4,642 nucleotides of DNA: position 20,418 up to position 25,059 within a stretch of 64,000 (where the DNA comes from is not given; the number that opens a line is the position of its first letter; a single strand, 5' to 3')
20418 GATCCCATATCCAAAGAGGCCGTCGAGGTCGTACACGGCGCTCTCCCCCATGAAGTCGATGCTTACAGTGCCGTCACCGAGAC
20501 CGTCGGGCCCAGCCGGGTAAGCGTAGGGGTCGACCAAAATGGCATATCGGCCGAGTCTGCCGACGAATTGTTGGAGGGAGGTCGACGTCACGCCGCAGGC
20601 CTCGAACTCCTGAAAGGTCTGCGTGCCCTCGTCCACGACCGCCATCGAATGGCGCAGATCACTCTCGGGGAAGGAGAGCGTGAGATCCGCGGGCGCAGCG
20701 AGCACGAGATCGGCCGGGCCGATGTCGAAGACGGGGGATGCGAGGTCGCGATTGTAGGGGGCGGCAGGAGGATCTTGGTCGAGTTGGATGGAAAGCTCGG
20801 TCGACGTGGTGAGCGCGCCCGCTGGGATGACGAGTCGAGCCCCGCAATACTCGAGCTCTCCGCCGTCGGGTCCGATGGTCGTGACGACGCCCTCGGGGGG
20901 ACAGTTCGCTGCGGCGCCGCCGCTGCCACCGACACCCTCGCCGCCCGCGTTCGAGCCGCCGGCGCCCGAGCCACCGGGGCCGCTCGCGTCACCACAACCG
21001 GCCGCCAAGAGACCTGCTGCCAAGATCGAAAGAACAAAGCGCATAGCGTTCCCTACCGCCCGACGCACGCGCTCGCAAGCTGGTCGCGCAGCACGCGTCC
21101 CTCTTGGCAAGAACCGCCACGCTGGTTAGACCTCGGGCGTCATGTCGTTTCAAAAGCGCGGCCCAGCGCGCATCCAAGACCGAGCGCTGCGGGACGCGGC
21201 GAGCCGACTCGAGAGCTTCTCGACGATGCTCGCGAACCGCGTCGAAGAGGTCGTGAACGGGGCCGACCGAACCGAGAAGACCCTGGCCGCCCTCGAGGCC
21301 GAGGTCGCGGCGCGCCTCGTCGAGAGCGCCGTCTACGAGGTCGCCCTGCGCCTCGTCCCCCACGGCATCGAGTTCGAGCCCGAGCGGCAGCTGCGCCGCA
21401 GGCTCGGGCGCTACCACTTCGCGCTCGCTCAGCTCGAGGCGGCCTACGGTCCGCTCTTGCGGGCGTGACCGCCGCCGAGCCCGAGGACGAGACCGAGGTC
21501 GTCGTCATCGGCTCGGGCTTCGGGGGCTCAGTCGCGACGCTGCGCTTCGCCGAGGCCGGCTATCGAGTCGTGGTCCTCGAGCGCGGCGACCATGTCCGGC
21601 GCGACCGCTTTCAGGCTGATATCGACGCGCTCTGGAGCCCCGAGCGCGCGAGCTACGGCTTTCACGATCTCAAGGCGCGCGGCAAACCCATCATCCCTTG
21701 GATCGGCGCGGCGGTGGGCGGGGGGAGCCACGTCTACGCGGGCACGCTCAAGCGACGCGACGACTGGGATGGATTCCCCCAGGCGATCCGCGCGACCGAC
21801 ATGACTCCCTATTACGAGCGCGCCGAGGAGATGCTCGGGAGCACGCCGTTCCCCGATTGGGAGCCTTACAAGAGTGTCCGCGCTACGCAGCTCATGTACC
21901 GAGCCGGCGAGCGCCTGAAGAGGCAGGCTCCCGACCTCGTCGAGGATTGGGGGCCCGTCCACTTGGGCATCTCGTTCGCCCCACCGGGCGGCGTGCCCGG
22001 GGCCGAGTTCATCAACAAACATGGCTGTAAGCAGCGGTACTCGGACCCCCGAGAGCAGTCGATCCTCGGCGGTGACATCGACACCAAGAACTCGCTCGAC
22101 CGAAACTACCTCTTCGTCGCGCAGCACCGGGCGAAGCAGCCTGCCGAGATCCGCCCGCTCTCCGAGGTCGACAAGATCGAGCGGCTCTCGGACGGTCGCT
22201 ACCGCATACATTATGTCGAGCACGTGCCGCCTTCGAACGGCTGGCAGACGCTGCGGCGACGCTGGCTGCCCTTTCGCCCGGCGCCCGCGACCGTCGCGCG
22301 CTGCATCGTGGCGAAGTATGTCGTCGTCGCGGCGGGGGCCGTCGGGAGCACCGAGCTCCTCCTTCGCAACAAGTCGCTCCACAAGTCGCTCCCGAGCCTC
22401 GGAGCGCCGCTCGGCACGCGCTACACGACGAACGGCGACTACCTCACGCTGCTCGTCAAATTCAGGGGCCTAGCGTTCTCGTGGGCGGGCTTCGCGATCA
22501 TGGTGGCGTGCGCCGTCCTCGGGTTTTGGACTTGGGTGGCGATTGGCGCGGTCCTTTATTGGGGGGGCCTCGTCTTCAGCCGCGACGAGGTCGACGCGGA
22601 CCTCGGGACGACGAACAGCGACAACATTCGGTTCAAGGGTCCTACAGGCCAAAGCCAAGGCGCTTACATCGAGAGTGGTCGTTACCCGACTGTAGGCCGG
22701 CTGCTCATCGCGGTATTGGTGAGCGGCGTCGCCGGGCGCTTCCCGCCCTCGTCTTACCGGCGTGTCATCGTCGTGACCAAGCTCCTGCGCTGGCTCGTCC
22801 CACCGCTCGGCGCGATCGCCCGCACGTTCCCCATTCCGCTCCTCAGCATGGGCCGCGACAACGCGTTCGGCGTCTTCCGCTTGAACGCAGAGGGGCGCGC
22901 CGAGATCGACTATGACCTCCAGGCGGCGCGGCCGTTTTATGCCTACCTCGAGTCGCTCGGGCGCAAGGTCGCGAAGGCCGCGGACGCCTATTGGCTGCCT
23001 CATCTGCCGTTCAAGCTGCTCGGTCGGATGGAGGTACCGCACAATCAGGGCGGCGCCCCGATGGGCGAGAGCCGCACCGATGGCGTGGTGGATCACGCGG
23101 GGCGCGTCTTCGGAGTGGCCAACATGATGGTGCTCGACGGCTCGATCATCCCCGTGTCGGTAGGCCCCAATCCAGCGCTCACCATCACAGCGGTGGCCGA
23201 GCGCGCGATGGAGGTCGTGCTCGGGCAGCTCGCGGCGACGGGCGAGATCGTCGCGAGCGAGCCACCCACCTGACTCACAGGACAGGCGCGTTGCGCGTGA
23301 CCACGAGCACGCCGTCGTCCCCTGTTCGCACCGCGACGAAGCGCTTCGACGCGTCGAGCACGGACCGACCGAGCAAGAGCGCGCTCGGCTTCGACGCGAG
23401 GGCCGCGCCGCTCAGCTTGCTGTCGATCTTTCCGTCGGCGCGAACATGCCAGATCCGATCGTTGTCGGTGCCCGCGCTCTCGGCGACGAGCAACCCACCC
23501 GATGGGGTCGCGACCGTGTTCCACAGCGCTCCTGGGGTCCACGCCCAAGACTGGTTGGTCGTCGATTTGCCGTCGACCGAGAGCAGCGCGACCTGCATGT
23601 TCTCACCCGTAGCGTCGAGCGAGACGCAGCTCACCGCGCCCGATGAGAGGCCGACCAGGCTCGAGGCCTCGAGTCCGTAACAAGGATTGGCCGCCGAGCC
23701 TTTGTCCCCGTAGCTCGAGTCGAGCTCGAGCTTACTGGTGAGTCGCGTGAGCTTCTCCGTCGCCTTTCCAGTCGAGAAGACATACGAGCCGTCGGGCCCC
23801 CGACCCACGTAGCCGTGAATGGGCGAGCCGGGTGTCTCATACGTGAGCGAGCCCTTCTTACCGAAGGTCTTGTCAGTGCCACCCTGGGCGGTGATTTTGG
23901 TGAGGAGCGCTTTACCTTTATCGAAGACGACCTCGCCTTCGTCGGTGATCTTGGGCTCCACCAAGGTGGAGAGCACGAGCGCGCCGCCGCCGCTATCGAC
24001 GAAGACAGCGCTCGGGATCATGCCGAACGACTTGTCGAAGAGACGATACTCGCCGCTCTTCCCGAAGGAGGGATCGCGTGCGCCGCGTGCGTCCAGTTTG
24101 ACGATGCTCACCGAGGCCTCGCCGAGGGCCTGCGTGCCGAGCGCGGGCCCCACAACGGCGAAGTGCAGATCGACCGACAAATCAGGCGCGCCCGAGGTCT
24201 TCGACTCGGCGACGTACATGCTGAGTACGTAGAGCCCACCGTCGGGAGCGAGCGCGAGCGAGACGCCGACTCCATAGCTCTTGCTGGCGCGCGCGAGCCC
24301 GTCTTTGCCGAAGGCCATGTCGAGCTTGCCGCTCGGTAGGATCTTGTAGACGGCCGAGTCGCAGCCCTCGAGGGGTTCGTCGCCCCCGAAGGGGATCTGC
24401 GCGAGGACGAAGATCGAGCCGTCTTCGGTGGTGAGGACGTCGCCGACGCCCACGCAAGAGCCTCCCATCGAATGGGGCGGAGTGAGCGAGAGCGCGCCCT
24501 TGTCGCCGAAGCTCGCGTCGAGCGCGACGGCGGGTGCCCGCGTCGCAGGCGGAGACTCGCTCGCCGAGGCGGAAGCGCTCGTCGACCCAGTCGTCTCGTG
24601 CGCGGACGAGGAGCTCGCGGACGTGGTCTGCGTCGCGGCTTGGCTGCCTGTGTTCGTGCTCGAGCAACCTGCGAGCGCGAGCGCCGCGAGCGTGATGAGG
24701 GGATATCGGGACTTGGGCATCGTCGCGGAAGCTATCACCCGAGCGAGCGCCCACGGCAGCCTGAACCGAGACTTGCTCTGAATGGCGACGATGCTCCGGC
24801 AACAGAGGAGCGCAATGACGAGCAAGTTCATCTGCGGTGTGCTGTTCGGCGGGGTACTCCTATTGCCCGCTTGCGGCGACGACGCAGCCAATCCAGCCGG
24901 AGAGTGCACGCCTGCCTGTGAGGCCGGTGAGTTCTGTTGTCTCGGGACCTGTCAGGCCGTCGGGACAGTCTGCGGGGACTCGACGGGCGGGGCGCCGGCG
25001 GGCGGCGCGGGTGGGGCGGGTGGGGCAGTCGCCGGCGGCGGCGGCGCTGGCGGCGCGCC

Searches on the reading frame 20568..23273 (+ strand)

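Call 125: search_protein_families(library=pfam, proteins=[window:20568-23273:+], max_evalue=0.01)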
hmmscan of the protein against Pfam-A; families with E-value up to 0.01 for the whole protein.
window:20568-23273:+ (901 aa): 5 families
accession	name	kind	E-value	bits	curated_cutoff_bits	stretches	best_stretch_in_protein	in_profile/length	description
PF05199.19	GMC_oxred_C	-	8.4e-15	56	24.6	1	823-877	85-139/139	GMC oxidoreductase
PF13450.12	NAD_binding_8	-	1.7e-05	25.4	21.9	1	313-343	1-31/68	NAD(P)-binding Rossmann-like domain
PF00890.30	FAD_binding_2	-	2.1e-05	24.4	20.4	1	311-344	2-35/414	FAD binding domain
PF07992.20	Pyr_redox_2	-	0.00022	21.2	26.1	1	310-343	2-177/291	Pyridine nucleotide-disulphide oxidoreductase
PF00070.33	Pyr_redox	-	0.0081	17.1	22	1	311-354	2-44/82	Pyridine nucleotide-disulphide oxidoreductase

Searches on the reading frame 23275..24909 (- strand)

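Call 5: search_protein_families(library=pfam, proteins=[window:23275-24909:-], max_evalue=0.01)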
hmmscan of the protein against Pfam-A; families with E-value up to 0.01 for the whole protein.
window:23275-24909:- (544 aa): 1 family
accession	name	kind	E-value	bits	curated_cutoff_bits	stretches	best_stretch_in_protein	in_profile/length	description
PF01456.22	Mucin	-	0.006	17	34.7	1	28-127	9-103/143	Mucin-like glycoprotein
